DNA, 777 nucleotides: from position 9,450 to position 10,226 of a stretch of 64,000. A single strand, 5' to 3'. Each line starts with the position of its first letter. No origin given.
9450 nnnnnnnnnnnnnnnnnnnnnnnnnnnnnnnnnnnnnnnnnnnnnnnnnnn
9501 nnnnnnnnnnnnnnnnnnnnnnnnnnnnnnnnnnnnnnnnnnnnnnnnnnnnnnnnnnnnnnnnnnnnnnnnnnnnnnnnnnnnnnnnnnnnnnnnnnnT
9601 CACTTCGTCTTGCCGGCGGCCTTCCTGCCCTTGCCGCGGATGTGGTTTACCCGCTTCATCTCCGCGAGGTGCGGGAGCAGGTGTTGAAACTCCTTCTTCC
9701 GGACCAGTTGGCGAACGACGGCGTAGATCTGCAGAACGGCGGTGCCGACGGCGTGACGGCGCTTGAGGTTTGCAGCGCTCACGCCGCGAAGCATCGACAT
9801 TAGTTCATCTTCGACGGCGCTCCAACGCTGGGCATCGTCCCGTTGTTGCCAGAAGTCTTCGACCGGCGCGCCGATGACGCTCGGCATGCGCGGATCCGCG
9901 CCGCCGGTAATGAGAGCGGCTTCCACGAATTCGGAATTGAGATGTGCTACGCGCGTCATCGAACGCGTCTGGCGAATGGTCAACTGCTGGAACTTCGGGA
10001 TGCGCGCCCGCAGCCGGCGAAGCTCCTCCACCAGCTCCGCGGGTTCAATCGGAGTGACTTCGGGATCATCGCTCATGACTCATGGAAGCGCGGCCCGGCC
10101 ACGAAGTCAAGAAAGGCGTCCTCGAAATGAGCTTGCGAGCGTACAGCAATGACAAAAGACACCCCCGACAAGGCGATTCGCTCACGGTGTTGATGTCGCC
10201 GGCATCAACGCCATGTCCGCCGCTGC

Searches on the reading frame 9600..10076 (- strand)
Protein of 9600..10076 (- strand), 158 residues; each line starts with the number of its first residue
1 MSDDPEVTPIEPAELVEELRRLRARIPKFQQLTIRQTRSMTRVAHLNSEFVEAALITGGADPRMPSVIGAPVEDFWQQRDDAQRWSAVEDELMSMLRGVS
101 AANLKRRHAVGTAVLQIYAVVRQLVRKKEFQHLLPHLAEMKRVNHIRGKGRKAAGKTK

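Call 12: search_protein_families(library=pfam, proteins=[window:9600-10076:-], max_evalue=0.01)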
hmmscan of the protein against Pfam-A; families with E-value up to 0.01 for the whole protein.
window:9600-10076:- (158 aa): 0 families

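Call 18: find_encoding_contigs(protein=window:9600-10076:-, flank=10000, max_places=10)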
Protein window:9600-10076:- (158 aa): 7 contigs read that carry it; 6 places shown.
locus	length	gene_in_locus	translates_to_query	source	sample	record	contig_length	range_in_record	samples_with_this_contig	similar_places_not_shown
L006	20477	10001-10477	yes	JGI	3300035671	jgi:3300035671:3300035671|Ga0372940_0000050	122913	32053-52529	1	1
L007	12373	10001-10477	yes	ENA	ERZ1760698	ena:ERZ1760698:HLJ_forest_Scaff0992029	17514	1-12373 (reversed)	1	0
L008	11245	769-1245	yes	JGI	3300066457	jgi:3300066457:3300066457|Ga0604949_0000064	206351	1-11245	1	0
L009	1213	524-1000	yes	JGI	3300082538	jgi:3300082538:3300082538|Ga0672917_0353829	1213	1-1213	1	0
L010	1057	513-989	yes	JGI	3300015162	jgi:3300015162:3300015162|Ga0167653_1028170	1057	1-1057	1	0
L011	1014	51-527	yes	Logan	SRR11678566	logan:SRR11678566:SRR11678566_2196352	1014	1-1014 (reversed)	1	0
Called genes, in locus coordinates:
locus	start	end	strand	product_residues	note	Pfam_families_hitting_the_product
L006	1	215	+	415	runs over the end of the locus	PF04413:Glycos_transf_N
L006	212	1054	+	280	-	PF02606:LpxK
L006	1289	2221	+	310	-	PF03279:Lip_A_acyltrans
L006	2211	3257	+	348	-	PF01075:Glyco_transf_9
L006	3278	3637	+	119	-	PF00376:MerR (weak), PF13411:MerR_1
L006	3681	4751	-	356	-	-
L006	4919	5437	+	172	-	-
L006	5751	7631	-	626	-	PF08439:Peptidase_M3_N, PF01432:Peptidase_M3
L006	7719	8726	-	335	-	PF00903:Glyoxalase, PF13669:Glyoxalase_4 (faint), PF18029:Glyoxalase_6 (faint), PF00903:Glyoxalase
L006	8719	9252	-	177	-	PF04542:Sigma70_r2, PF19575:HTH_58 (faint), PF08281:Sigma70_r4_2, PF04545:Sigma70_r4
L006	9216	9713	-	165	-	-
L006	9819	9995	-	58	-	-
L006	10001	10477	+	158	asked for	-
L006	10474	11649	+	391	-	-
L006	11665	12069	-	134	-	-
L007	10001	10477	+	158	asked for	-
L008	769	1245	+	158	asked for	-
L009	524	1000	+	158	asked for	-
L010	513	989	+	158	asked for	-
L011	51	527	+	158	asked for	-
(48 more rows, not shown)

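Call 23: find_homologous_proteins(query=window:9600-10076:-, max_evalue=0.001)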
Query window:9600-10076:- (158 aa): 10 proteins with E <= 0.001 among 260 candidates.
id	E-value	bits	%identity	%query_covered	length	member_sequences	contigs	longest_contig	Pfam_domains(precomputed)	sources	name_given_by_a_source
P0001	9.1e-97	339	100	100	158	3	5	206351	-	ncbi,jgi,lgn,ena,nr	ncbi:MAG TPA: hypothetical protein VGQ65_18040 [Thermoanaerobaculia bacterium]|jgi:hypothetical prot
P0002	4.5e-84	298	86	100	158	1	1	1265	-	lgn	-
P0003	9.0e-84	297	85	100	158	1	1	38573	-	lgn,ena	-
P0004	1.4e-82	293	85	100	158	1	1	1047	-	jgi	jgi:hypothetical protein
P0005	2.1e-79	282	86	99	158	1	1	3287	-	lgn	-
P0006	5.2e-78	278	82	97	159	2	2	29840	-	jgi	jgi:hypothetical protein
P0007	1.0e-75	270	81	95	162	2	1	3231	-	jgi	jgi:hypothetical protein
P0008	2.1e-74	266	81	96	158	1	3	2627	-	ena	-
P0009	7.1e-45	170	55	97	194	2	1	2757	-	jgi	jgi:hypothetical protein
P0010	3.9e-38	149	85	51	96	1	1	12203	-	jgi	jgi:hypothetical protein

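Call 26: find_encoding_contigs(protein=P0003, flank=6000, max_places=3)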
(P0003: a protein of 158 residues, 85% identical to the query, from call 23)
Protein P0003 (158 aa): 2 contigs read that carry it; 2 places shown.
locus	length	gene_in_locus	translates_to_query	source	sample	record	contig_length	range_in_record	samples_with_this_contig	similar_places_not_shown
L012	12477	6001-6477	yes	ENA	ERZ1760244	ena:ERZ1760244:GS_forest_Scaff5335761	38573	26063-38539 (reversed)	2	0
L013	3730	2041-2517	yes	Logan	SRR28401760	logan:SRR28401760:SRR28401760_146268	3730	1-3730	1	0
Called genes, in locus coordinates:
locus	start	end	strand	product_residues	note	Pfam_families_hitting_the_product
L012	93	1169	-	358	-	-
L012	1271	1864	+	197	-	-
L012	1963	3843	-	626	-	PF08439:Peptidase_M3_N, PF01432:Peptidase_M3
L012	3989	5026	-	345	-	PF00903:Glyoxalase, PF13669:Glyoxalase_4 (faint), PF18029:Glyoxalase_6 (faint), PF22650:At5g48480-like_C (faint), PF00903:Glyoxalase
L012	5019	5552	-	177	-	PF04542:Sigma70_r2, PF08281:Sigma70_r4_2, PF04545:Sigma70_r4, PF19575:HTH_58 (weak)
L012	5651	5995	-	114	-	-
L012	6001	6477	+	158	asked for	-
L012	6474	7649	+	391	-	-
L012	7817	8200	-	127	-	-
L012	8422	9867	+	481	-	PF00070:Pyr_redox (faint), PF00890:FAD_binding_2 (weak), PF01266:DAO, PF03486:HI0933_like (faint), PF07992:Pyr_redox_2 (weak), PF12831:FAD_oxidored, PF13450:NAD_binding_8, PF01593:Amino_oxidase, +1 more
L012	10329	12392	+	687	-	PF16655:PhoD_N, PF09423:PhoD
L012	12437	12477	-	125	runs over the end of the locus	-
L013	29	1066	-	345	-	PF00903:Glyoxalase, PF13669:Glyoxalase_4 (faint), PF18029:Glyoxalase_6 (faint), PF22650:At5g48480-like_C (faint), PF00903:Glyoxalase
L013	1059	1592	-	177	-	PF04542:Sigma70_r2, PF08281:Sigma70_r4_2, PF04545:Sigma70_r4, PF19575:HTH_58 (weak)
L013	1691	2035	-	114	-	-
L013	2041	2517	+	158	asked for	-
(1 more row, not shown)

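Call 27: find_encoding_contigs(protein=P0006, flank=6000, max_places=3)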
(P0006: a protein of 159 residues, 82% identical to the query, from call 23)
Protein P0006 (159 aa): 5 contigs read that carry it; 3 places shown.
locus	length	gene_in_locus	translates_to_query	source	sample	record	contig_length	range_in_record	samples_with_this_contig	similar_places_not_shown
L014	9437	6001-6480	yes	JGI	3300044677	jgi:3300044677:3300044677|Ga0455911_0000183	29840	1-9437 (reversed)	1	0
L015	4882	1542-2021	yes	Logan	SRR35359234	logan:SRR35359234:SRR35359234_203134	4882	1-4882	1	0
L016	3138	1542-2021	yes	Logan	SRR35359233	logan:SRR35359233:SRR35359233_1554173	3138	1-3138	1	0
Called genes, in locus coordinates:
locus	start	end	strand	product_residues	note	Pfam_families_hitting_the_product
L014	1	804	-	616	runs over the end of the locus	PF00884:Sulfatase, PF01663:Phosphodiest, PF16347:SGSH_C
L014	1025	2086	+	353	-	-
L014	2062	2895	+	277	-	PF01436:NHL (faint), PF08450:SGL (faint), PF24684:Vgb_lyase (weak)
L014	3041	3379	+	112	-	PF13453:Zn_ribbon_TFIIB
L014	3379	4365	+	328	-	PF14027:Questin_oxidase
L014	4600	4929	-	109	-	-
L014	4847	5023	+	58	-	-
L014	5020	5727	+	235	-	-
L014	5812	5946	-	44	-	-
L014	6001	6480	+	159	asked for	-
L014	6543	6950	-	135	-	PF13620:CarboxypepD_reg (weak)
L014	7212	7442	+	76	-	-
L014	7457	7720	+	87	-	-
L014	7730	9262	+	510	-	-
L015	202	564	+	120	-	-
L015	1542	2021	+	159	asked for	-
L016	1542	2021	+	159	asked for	-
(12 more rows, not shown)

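Call 28: find_encoding_contigs(protein=P0009, flank=6000, max_places=3)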
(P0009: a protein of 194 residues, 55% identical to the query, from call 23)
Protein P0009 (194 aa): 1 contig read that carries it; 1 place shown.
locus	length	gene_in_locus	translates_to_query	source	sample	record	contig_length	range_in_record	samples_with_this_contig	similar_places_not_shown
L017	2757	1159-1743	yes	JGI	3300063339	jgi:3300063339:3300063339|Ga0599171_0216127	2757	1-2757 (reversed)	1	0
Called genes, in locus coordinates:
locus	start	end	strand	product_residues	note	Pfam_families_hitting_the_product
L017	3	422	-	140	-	?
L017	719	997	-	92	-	-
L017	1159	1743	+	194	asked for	-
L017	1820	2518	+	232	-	-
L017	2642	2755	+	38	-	?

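Call 35: search_protein_families(library=ncbifam, proteins=[window:9600-10076:-], max_evalue=1)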
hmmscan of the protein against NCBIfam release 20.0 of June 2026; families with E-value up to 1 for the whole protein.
window:9600-10076:- (158 aa): 0 families

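Call 45: predict_structure(alignment_id=A2)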
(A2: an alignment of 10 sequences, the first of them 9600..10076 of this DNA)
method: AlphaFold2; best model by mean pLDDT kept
length: 158 residues; sequences in the alignment: 10
mean_pLDDT: 55.9   pTM: 0.34
mean pLDDT of the five models: 55.9, 52.8, 49.8, 46.9, 43.4
residues with pLDDT >= 90: 0; 70-90: 29; 50-70: 78; < 50: 51
segments of 3 or more residues with pLDDT < 50: 1-10, 27-34, 43-45, 48-50, 52-54, 58-60, 98-104, 150-158
pLDDT, mean of each block of 10 residues (from residue 1): 40 56 50 50 51 48 51 59 58 51 51 67 79 78 66 37
secondary structure, 60 per line:
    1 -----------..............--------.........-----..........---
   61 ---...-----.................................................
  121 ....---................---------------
elements in order: H12-25 H34-42 H48-57 H72-124 H128-143

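Call 51: search_protein_representatives(alignment_id=A2)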
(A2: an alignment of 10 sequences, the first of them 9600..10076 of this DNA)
Query: 10 sequences, 158 profile positions. Proteins with E-value up to 0.001 (for the whole library): 557; up to 1e-10: 330; up to 1e-30: 71. The best 150 are listed.
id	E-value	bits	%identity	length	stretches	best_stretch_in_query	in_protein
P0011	4.4e-63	228.0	-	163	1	1-155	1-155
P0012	2.1e-55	203.0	-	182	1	5-153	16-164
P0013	1.6e-48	180.7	-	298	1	9-150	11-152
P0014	4.3e-46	172.8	-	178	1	4-153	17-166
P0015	8.0e-46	171.9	-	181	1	5-153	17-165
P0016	2.0e-45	170.6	-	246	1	8-153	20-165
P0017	2.2e-45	170.5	-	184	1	8-151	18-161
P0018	6.2e-45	169.0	-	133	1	8-126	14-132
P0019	5.0e-44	166.1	-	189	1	6-152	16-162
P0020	1.9e-43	164.2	-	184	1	15-151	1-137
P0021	4.4e-43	163.0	-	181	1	8-152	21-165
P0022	2.1e-42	160.8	-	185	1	9-153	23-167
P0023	3.2e-42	160.2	-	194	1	3-152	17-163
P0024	3.4e-42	160.1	-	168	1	9-155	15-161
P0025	4.8e-42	159.6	-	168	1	26-150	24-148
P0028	3.4e-41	156.9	-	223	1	9-154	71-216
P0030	1.4e-40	154.9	-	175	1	10-155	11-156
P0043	1.1e-37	145.5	-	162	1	1-152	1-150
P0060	1.4e-33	132.1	-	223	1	10-154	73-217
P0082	1.2e-30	122.6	-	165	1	10-155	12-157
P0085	1.9e-30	122.0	-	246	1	10-157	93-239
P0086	1.9e-30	122.0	-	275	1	10-153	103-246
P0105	1.1e-27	113.0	-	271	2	65-155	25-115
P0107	1.6e-27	112.5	-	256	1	6-151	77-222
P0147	5.8e-24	100.9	-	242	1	11-118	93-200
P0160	1.1e-22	96.7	-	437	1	8-150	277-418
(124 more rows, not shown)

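Call 53: search_protein_families(library=pfam, proteins=[P0013, P0016, P0028, P0085, P0086, P0105, P0107, P0147, P0160, P0060], max_evalue=0.01)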
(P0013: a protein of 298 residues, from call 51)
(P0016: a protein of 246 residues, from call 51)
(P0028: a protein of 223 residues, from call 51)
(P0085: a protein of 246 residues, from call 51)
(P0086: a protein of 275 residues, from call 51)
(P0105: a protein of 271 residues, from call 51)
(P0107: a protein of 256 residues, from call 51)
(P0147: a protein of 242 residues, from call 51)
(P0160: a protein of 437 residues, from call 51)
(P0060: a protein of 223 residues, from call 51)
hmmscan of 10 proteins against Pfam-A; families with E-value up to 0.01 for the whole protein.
P0013 (298 aa): 0 families

P0016 (246 aa): 0 families

P0028 (223 aa): 0 families

P0085 (246 aa): 0 families

P0086 (275 aa): 0 families

P0105 (271 aa): 0 families

P0107 (256 aa): 0 families

P0147 (242 aa): 1 family
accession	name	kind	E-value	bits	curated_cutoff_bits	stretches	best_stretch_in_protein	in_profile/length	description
PF13360.13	PQQ_2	-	0.0003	20.9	27.6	1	201-236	24-59/233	Outer membrane protein assembly factor BamB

P0160 (437 aa): 0 families

P0060 (223 aa): 0 families

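Call 56: search_solved_structures(query=A5, max_evalue=10)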
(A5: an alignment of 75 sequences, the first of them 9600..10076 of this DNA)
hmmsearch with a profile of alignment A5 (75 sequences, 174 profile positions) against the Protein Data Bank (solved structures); distinct sequences matched with E-value up to 10: 2.
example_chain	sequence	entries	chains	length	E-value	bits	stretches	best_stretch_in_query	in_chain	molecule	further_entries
7uni_A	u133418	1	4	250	0.57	13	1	20-92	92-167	SP2-ZnPPaM designed chlorophyll dimer protein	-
7unh_A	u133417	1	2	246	0.58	13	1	20-92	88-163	SP2 designed chlorophyll dimer protein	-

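Call 57: find_encoding_contigs(protein=P0012, flank=3000, max_places=3)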
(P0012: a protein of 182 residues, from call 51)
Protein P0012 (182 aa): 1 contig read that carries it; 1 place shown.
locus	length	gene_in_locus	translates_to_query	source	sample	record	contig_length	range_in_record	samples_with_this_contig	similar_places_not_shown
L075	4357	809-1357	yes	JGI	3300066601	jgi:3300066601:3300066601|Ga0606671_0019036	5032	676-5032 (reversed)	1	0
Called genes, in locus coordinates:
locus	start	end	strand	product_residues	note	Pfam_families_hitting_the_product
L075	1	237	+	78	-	?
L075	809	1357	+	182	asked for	-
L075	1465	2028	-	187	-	-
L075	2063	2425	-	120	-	-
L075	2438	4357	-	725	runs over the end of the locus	PF13620:CarboxypepD_reg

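Call 58: find_encoding_contigs(protein=P0030, flank=3000, max_places=3)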
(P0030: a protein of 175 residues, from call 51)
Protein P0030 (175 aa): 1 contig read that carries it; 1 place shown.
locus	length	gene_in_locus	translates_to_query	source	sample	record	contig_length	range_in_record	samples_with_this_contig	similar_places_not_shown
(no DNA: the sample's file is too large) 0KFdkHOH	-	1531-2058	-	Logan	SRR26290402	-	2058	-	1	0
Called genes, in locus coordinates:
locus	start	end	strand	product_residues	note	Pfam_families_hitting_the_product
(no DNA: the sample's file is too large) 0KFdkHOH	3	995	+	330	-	?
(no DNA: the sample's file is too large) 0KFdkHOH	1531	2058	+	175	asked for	?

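Call 60: find_encoding_contigs(protein=P0043, flank=3000, max_places=3)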
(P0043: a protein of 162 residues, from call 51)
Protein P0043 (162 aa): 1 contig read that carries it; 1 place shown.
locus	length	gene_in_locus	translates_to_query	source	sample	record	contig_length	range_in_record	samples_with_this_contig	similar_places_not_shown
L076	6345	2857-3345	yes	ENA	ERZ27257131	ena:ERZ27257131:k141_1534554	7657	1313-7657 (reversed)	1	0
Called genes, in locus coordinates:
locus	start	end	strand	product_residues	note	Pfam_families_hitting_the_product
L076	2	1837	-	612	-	?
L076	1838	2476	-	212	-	PF01118:Semialdhyde_dh (weak), PF13460:NAD_binding_10 (weak)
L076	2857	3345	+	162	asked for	-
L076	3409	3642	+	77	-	-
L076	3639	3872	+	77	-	-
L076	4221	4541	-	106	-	PF13620:CarboxypepD_reg, PF13715:CarbopepD_reg_2 (weak)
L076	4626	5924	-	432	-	PF00201:UDPGT, PF06722:EryCIII-like_C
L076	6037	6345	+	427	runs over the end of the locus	-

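Call 61: find_encoding_contigs(protein=P0082, flank=3000, max_places=3)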
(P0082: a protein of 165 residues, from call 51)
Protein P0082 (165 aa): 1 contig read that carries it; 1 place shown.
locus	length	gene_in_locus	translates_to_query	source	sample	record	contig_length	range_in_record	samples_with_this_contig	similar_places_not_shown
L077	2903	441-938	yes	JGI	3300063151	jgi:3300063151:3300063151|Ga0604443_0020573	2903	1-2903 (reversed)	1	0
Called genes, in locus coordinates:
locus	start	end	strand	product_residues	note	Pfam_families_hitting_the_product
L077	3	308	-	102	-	?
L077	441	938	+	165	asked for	-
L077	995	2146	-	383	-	PF26745:SPM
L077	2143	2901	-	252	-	?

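Call 63: predict_structure(alignment_id=A5)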
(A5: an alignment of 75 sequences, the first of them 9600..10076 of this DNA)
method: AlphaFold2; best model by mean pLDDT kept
length: 158 residues; sequences in the alignment: 75
mean_pLDDT: 93.2   pTM: 0.73
mean pLDDT of the five models: 93.2, 93.2, 93.0, 92.7, 92.3
residues with pLDDT >= 90: 140; 70-90: 3; 50-70: 14; < 50: 1
segments of 3 or more residues with pLDDT < 50: none
pLDDT, mean of each block of 10 residues (from residue 1): 87 97 96 97 97 98 97 97 96 97 97 97 98 98 78 58
secondary structure, 60 per line:
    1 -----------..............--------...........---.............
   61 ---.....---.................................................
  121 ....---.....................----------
elements in order: H12-25 H34-44 H48-60 H64-68 H72-124 H128-148

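Call 67: fold_search(model_id=the predicted structure, library=pdb)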
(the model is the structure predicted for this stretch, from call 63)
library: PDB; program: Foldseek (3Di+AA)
matches with E <= 10: 4; with E <= 0.001: 0
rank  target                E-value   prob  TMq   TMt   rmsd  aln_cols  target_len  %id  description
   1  2c35_A                3.4e+00  0.05  0.15  0.18  18.1       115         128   12  Subunits Rpb4 and Rpb7 of human RNA polymerase II (released 2005-11-18)
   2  9e78_0F               3.6e+00  0.06  0.28  0.25  53.0       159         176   16  48-nm repeat of the Leishmania tarentolae doublet microtubule (released 2025-03-12)
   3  3iv5_A                5.5e+00  0.03  0.17  0.23  14.0        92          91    9  Crystal structure of Fis bound to 27 bp optimal binding sequence F1 (released 2010-04-28)
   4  6n9g_B                5.9e+00  0.04  0.15  0.08  11.0        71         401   14  Crystal Structure of RGS7-Gbeta5 dimer (released 2019-01-09)

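Call 73: search_protein_families(library=pfam, proteins=[L017:1820-2518:+, L076:3409-3642:+, L076:3639-3872:+], max_evalue=0.01)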
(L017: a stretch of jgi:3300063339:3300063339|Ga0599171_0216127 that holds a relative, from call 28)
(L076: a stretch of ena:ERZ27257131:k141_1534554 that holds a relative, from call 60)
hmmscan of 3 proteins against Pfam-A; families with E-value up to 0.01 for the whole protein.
L017:1820-2518:+ (232 aa): 0 families

L076:3409-3642:+ (77 aa): 0 families

L076:3639-3872:+ (77 aa): 1 family
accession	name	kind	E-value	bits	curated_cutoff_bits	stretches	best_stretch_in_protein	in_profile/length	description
PF02604.26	PhdYeFM_antitox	-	4.6e-05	23.5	29.8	1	2-41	3-43/74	Antitoxin Phd_YefM, type II toxin-antitoxin system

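Call 76: find_homologous_proteins(query=A5, max_evalue=0.00001)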
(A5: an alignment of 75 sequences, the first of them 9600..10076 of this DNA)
Query A5 (75 sequences) (158 aa, profile of the alignment): 435 proteins with E <= 0.00001 among 8000 candidates; the best 120 are listed.
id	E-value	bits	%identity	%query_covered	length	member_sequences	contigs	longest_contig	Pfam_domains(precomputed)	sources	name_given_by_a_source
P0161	2.1e-68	247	49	86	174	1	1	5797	-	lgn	-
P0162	4.6e-66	240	43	93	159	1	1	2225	-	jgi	jgi:hypothetical protein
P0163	6.9e-66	239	51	91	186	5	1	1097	-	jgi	jgi:hypothetical protein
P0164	7.6e-66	239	45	89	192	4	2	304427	-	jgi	jgi:hypothetical protein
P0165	1.2e-64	235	44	97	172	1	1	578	-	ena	-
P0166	4.4e-64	233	49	91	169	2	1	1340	-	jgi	jgi:hypothetical protein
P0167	3.2e-63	230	44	85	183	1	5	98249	-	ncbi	ncbi:MAG: hypothetical protein ACXW5U_08080 [Thermoanaerobaculia bacterium]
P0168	1.0e-62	229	43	85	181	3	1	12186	-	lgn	-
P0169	2.5e-62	228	46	89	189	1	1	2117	-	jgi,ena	-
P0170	5.1e-62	227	48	89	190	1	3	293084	-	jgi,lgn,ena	-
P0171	6.1e-62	226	49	94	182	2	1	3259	-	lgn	-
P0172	6.3e-62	226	47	84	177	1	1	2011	-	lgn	-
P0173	9.3e-62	226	45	84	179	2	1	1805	-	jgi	jgi:hypothetical protein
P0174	9.6e-61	222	46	97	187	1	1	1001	-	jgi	jgi:hypothetical protein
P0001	1.6e-57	212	100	100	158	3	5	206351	-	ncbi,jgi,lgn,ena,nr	ncbi:MAG TPA: hypothetical protein VGQ65_18040 [Thermoanaerobaculia bacterium]|jgi:hypothetical prot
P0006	2.9e-57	211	82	97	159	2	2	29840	-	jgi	jgi:hypothetical protein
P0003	5.6e-55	204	85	100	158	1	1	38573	-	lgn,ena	-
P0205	2.2e-52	195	35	94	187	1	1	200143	-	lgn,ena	-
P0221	1.8e-51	192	35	93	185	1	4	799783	-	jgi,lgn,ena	-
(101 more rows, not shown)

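Call 77: find_encoding_contigs(protein=P0164, flank=4000, max_places=2)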
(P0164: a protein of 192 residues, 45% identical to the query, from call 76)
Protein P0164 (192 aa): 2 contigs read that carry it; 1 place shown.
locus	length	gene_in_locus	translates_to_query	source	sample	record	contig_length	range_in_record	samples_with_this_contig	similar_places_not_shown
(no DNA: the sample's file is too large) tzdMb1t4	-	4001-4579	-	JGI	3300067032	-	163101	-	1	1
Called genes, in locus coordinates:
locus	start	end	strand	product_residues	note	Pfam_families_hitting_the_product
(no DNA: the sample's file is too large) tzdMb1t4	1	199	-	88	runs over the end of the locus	-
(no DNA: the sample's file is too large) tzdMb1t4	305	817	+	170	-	PF13560:HTH_31 (faint)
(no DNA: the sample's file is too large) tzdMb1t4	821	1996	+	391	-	-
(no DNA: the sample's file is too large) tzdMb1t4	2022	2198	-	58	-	-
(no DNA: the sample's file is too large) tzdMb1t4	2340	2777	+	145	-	-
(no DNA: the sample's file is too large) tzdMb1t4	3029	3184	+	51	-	-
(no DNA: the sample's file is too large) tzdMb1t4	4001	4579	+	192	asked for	-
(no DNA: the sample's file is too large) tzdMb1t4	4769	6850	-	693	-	-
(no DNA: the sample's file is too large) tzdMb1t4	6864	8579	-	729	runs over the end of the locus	PF12895:ANAPC3 (faint), PF00884:Sulfatase, PF01663:Phosphodiest (weak), PF16347:SGSH_C, PF00515:TPR_1 (faint), PF07719:TPR_2 (faint), PF12569:NatA_aux_su (faint), PF13432:TPR_16 (weak), +7 more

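Call 78: find_encoding_contigs(protein=P0221, flank=4000, max_places=2)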
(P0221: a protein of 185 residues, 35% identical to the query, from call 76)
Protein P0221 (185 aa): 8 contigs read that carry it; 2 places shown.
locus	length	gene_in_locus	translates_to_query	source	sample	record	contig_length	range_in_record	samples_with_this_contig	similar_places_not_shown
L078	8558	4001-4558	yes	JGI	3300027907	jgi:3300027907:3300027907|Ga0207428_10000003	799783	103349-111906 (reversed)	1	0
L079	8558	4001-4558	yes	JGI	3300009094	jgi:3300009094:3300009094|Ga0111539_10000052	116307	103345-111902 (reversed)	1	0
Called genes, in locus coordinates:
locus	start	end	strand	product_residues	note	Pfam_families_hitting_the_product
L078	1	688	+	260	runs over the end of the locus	PF01156:IU_nuc_hydro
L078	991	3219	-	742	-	PF13676:TIR_2, PF26549:Tricorn_N (faint), PF26550:Tricorn_2nd (faint), PF07676:PD40 (faint)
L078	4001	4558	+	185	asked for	-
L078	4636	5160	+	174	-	-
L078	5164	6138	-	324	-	PF00144:Beta-lactamase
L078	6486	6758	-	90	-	-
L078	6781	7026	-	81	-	-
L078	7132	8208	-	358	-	PF01582:TIR (weak), PF13676:TIR_2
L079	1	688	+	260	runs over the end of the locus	PF01156:IU_nuc_hydro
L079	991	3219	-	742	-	PF13676:TIR_2, PF26549:Tricorn_N (faint), PF26550:Tricorn_2nd (faint), PF07676:PD40 (faint)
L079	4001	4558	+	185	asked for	-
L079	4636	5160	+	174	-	-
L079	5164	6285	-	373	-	PF00144:Beta-lactamase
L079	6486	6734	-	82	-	-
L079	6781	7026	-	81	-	-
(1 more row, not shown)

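Call 79: find_encoding_contigs(protein=P0205, flank=4000, max_places=2)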
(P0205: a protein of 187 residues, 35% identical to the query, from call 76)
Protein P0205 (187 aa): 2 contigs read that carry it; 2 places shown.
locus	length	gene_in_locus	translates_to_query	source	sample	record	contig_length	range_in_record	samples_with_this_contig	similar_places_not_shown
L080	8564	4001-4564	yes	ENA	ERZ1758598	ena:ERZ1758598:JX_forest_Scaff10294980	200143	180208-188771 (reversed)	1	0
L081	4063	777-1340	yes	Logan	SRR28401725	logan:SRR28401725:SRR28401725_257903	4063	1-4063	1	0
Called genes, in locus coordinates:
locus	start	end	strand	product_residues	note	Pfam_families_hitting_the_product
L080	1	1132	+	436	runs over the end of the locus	PF02470:MlaD, PF28544:Helical_needle (faint)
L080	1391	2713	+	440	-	PF03721:UDPG_MGDP_dh_N, PF03807:F420_oxidored (faint), PF00984:UDPG_MGDP_dh, PF03720:UDPG_MGDP_dh_C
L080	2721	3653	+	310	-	PF01073:3Beta_HSD, PF01370:Epimerase, PF02719:Polysacc_synt_2 (faint), PF04321:RmlD_sub_bind, PF16363:GDP_Man_Dehyd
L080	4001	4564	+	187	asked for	-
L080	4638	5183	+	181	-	-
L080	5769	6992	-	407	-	PF14082:SduA_C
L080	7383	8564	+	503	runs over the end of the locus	PF02463:SMC_N (faint), PF13476:AAA_23 (weak), PF13175:AAA_15, PF13304:AAA_21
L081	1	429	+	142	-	?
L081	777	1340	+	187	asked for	-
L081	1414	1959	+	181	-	-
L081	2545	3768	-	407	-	PF14082:SduA_C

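Call 90: fold_search(model_id=the predicted structure, library=viral)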
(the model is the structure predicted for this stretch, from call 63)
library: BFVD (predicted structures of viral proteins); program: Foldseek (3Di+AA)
matches with E <= 10: 48; with E <= 0.001: 0
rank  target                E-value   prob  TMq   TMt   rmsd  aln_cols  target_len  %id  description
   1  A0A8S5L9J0            3.9e-01  0.23  0.32  0.31  21.8       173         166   15  Hsp70-interacting protein [Myoviridae sp. ctPuP5]
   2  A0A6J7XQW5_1          4.2e-01  0.20  0.28  0.07  18.2       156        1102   17  Large polyvalent protein associated domain-containing protein [uncultured Caudovirales phage]
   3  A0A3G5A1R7            1.8e+00  0.10  0.30  0.07  35.1       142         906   18  Uncharacterized protein [Faunusvirus sp.]
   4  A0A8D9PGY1            2.1e+00  0.11  0.29  0.17  29.3       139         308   11  P [Nymphaea alba virus 1]
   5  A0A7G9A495            2.8e+00  0.05  0.21  0.21  18.9       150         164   13  Uncharacterized protein [Bacteriophage sp.]
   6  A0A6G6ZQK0            3.2e+00  0.06  0.12  0.10  17.9        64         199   17  (no name in the UniProt tables at hand)
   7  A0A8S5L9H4            3.2e+00  0.04  0.19  0.16  26.9       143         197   14  Uncharacterized protein [Myoviridae sp. ctPuP5]
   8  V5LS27                3.4e+00  0.08  0.31  0.31  18.4       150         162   12  (no name in the UniProt tables at hand)
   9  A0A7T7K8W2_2          3.4e+00  0.06  0.20  0.04  16.2       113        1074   17  Putative replicase [Mohsystermes virus]
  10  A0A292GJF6            3.6e+00  0.05  0.18  0.27  17.8       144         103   13  (no name in the UniProt tables at hand)
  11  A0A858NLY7            3.9e+00  0.07  0.26  0.30  31.6       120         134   18  (no name in the UniProt tables at hand)
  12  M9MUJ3                4.2e+00  0.03  0.10  0.07  13.4        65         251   15  (no name in the UniProt tables at hand)
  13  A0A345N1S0            4.5e+00  0.02  0.16  0.17  29.1       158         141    9  (no name in the UniProt tables at hand)
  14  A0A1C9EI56            4.5e+00  0.02  0.12  0.14  20.9        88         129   15  Uncharacterized protein [Rhodococcus phage ChewyVIII]
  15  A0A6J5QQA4            5.2e+00  0.04  0.19  0.23  18.5       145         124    8  Uncharacterized protein [uncultured Caudovirales phage]
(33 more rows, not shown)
